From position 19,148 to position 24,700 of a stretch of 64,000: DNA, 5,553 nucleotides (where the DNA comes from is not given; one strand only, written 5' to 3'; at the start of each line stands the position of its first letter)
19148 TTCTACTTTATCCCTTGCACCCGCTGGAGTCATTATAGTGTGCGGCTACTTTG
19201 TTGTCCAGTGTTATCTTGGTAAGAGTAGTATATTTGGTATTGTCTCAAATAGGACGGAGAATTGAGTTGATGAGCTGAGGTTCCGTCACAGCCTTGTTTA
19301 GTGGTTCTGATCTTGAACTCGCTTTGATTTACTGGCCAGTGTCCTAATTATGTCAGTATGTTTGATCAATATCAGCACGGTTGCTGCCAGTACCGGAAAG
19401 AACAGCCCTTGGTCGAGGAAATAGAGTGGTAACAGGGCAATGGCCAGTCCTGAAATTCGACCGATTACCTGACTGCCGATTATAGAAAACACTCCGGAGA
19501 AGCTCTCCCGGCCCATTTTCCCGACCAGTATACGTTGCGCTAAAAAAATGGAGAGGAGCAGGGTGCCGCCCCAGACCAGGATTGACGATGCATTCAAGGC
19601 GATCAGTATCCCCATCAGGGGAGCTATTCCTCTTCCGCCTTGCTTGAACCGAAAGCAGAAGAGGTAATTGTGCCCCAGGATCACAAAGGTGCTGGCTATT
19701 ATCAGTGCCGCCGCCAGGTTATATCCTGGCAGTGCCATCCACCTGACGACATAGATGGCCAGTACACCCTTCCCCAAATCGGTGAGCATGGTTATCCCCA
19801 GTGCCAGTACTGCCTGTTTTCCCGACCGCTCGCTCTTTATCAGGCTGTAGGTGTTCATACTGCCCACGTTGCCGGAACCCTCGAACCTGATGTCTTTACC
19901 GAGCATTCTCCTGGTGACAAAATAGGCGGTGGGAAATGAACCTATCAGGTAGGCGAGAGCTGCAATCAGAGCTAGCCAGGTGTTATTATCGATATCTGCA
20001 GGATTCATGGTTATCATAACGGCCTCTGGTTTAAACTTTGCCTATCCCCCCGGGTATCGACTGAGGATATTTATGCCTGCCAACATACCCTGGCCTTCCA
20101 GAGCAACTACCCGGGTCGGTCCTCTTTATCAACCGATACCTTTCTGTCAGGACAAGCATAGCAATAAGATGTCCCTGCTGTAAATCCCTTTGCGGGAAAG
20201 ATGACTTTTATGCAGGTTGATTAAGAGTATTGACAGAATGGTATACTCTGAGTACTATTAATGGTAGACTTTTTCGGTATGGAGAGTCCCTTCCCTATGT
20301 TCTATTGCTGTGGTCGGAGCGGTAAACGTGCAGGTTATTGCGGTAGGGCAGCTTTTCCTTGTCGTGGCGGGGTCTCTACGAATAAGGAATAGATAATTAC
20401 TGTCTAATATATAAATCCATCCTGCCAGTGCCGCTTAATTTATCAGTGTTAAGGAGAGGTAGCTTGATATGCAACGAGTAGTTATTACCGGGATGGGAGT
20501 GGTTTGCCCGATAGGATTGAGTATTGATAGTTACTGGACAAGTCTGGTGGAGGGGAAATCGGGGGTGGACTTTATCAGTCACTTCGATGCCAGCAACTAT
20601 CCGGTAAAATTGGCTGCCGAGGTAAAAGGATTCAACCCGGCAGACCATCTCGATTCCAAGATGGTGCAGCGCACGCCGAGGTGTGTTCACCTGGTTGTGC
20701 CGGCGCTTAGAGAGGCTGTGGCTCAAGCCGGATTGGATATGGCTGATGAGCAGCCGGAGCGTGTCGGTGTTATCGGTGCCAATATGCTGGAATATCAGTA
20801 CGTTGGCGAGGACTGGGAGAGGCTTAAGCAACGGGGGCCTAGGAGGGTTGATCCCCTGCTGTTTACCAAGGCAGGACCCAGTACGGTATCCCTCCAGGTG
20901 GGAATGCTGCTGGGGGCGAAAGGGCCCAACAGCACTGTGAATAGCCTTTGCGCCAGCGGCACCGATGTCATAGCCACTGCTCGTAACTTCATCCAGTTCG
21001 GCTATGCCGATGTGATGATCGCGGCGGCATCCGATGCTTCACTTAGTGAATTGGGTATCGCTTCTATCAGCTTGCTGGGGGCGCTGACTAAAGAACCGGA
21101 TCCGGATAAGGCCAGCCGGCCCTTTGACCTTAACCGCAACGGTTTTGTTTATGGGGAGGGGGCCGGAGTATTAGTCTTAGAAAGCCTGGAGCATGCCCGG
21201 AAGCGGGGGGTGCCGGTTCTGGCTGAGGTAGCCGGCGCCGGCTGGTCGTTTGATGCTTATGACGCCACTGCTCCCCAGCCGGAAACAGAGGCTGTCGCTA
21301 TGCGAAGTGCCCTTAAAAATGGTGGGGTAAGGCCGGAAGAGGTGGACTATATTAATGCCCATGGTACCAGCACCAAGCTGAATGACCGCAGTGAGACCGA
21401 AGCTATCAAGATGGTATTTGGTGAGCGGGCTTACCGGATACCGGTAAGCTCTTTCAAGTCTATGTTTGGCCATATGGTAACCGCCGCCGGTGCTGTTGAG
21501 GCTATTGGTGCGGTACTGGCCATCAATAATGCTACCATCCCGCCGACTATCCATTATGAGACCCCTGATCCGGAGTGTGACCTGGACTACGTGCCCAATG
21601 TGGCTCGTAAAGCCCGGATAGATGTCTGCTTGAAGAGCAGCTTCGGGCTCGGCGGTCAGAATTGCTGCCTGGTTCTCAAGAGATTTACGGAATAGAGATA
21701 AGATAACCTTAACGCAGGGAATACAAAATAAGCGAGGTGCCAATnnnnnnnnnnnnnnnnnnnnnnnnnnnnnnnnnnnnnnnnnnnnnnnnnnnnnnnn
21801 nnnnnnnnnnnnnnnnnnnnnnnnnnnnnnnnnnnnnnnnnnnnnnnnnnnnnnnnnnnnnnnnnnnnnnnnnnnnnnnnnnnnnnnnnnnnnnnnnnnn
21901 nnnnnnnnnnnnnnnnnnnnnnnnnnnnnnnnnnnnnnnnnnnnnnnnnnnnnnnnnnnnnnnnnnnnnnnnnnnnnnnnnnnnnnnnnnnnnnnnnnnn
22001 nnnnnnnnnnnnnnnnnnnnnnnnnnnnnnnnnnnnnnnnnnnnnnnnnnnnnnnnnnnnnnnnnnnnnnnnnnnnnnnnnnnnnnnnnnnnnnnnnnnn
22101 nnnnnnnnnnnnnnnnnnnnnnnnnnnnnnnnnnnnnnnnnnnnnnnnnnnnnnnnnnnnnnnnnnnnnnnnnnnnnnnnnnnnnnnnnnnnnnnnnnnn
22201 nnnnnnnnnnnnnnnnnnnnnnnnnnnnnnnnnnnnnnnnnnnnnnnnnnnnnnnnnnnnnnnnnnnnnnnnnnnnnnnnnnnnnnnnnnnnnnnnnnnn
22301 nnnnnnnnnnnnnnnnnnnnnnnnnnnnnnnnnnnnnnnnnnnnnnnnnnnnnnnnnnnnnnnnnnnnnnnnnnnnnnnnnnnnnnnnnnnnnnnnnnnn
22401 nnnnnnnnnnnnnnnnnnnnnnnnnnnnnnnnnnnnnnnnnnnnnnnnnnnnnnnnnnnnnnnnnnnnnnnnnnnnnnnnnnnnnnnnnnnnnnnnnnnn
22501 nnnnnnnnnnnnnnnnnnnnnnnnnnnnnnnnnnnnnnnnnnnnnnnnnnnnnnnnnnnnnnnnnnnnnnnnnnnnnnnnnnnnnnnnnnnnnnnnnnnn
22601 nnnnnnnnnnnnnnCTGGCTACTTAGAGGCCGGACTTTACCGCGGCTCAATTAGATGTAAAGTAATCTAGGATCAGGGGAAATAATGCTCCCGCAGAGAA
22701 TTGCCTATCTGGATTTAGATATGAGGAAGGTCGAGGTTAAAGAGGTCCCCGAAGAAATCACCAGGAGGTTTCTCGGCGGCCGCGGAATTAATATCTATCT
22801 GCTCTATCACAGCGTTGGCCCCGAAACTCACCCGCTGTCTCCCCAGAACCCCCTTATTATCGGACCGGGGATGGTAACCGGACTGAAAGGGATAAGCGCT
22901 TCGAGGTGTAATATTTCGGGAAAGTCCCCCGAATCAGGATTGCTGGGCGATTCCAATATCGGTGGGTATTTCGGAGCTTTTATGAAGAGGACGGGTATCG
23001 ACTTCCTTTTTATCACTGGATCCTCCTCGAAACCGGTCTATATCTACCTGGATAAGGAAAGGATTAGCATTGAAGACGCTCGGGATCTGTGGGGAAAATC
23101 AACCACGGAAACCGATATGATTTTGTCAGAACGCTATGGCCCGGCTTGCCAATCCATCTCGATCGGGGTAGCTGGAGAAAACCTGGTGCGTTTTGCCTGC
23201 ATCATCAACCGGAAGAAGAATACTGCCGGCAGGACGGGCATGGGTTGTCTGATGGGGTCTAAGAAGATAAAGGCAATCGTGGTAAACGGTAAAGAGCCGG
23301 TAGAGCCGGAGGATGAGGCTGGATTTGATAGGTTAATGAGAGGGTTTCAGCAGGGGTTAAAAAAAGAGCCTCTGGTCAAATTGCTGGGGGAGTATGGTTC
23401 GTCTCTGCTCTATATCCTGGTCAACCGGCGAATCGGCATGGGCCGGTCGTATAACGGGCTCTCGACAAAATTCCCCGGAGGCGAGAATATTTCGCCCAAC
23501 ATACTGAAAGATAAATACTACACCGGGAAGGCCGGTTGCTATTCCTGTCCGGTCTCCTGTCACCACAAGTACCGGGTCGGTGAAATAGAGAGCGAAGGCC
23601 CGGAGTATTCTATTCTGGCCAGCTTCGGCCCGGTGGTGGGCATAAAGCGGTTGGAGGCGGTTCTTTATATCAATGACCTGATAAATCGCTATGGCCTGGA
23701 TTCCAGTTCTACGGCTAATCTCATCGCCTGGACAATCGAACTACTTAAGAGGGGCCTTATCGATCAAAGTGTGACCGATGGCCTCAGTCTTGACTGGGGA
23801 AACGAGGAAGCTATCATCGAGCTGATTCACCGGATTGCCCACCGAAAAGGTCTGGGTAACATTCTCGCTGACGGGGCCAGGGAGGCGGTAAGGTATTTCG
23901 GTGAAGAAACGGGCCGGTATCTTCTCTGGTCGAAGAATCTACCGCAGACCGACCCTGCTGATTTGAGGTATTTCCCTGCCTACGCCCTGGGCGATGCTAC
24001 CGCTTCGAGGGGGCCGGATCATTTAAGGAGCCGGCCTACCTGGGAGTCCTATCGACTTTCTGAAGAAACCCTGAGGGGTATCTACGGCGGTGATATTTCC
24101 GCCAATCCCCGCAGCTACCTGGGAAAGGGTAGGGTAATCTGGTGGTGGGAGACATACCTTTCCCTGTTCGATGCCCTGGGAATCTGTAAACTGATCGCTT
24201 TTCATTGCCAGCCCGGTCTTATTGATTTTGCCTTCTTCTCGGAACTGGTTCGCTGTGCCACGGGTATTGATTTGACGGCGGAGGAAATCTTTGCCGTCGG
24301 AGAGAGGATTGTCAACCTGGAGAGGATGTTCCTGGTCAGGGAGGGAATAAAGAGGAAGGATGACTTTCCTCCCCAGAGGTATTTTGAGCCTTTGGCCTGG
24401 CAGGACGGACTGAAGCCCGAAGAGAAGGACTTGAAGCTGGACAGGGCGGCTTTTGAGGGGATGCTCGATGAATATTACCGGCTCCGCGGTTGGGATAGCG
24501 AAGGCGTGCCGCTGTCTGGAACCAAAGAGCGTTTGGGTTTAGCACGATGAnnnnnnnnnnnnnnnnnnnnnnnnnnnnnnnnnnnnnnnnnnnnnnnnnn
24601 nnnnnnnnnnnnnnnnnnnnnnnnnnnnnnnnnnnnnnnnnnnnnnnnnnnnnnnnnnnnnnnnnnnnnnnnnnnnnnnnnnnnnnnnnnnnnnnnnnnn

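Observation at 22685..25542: A tungsten/molybdenum-type aldehyde:ferredoxin oxidoreductase and a PanE-like reductase head the PKS operon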

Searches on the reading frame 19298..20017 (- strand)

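Call 10: search_protein_families(library=pfam, proteins=[window:19298-20017:-])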
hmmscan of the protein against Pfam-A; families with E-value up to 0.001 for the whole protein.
window:19298-20017:- (239 aa): 1 family
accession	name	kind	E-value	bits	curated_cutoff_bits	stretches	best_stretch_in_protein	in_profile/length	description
PF02660.20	G3P_acyltransf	-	1.1e-25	91.1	24.1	1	21-226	1-163/164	Glycerol-3-phosphate acyltransferase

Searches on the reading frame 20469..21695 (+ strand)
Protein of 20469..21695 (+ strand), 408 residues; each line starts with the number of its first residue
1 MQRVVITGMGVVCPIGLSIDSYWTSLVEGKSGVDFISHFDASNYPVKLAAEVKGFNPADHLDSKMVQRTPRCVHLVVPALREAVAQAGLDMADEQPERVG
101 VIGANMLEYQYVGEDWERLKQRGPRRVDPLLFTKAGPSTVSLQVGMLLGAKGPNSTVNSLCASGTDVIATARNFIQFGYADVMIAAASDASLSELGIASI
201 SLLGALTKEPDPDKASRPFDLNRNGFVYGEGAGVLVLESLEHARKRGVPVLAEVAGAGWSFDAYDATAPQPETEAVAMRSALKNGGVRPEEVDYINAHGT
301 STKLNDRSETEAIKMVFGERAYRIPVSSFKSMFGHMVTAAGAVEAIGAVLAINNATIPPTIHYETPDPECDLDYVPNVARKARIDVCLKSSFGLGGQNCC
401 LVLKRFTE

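Call 3: search_protein_families(library=pfam, proteins=[window:20469-21695:+])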
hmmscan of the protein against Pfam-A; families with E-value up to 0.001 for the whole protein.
window:20469-21695:+ (408 aa): 3 families
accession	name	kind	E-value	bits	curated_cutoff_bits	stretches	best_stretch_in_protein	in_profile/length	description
PF00109.32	ketoacyl-synt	-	7.8e-47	160.4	20.8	1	2-243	2-252/252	Beta-ketoacyl synthase, N-terminal domain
PF02801.28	Ketoacyl-synt_C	-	7.6e-36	123.2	20.8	1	251-364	1-119/119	Beta-ketoacyl synthase, C-terminal domain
PF00108.29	Thiolase_N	-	6.9e-05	22.8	26.4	0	148-185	70-109/260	Thiolase, N-terminal domain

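Call 4: search_protein_families(library=ncbifam, proteins=[window:20469-21695:+])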
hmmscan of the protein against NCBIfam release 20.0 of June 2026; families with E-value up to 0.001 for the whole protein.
window:20469-21695:+ (408 aa): 24 families
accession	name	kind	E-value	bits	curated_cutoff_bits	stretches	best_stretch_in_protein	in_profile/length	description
TIGR03150.1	fabF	equivalog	1.9e-141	471.5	493.75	1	2-404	1-407/407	beta-ketoacyl-ACP synthase II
NF005589.0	PRK07314.1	subfamily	1.5e-136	455.4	387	1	1-406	3-412/413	beta-ketoacyl-ACP synthase II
NF006274.0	PRK08439.1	equivalog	1.1e-113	380.1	621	1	1-405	1-405/406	beta-ketoacyl-ACP synthase II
NF004970.0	PRK06333.1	subfamily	3e-109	365.7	525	1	1-407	3-423/424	beta-ketoacyl-ACP synthase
NF006434.0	PRK08722.1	equivalog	4.6e-96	322.2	759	1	2-406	4-414/414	beta-ketoacyl-ACP synthase II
NF005076.0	PRK06501.1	equivalog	1e-91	308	629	1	4-405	13-422/425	beta-ketoacyl-ACP synthase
NF005490.0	PRK07103.1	equivalog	7.5e-79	265.7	445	1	1-405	3-412/414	polyketide beta-ketoacyl:acyl carrier protein synthase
NF006587.0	PRK09116.1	equivalog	2.5e-78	263.6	470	1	1-406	1-407/408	beta-ketoacyl-ACP synthase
NF005935.0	PRK07967.1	equivalog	2.8e-77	260.3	630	1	1-407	1-405/406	beta-ketoacyl-ACP synthase I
NF005916.1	PRK07910.1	equivalog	1.6e-75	254.6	560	1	3-404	13-416/418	KasA/KasB family beta-ketoacyl-ACP synthase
NF004618.0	PRK05952.1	equivalog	1e-66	225.4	455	1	3-405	3-382/384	beta-ketoacyl-ACP synthase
NF058662.1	cispenta_AmcF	equivalog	1e-64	218.9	325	2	141-404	109-368/369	cispentacin biosynthesis acyltransferase subunit AmcF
NF006618.0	PRK09185.1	subfamily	1.1e-59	202.5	407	1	1-405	2-392/394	beta-ketoacyl-ACP synthase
NF045894.1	PKS_plus_SDR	equivalog_domain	1.4e-39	135.6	1740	1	82-403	100-424/1515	type I polyketide synthase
NF040607.1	mycolic_Pks13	equivalog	7.3e-38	129.7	2100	1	82-406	198-526/1680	polyketide synthase Pks13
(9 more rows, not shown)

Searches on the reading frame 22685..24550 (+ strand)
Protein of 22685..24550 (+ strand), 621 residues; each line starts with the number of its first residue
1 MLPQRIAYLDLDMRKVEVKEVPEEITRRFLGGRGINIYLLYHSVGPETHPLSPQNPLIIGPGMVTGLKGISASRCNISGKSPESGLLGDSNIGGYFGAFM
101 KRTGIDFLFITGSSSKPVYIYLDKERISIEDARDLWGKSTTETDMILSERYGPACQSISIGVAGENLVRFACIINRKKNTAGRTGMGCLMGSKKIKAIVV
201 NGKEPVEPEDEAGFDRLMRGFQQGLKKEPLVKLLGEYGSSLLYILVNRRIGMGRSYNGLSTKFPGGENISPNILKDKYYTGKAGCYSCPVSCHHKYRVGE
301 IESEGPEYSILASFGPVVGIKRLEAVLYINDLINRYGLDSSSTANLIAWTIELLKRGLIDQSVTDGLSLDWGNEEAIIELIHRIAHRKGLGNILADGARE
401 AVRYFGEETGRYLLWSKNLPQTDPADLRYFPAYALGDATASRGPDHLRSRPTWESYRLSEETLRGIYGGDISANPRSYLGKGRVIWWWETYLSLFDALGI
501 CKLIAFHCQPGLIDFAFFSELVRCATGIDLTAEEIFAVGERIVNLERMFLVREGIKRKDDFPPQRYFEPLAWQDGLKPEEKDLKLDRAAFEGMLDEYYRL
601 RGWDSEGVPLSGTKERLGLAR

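Call 3: search_protein_families(library=pfam, proteins=[window:22685-24550:+])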
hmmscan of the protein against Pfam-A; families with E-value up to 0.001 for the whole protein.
window:22685-24550:+ (621 aa): 2 families
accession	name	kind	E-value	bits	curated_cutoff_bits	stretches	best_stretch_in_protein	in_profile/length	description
PF01314.23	AFOR_C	-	5e-97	325.9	27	1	219-619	4-385/385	Aldehyde ferredoxin oxidoreductase, domains 2 & 3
PF02730.20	AFOR_N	-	6.4e-70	235.4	29.8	1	5-202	2-198/199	Aldehyde ferredoxin oxidoreductase, N-terminal domain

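Call 4: search_protein_families(library=ncbifam, proteins=[window:22685-24550:+])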
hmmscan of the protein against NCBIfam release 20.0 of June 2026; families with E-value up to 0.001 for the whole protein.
window:22685-24550:+ (621 aa): 2 families
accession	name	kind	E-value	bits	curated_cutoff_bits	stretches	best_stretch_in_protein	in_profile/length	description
NF007354.0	PRK09849.1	equivalog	5.3e-55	187.3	868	2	20-217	24-222/703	aldehyde ferredoxin oxidoreductase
NF040818.1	GAPOR_Arch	equivalog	2.5e-10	39.3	1300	1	9-129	8-127/654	glyceraldehyde-3-phosphate:ferredoxin oxidoreductase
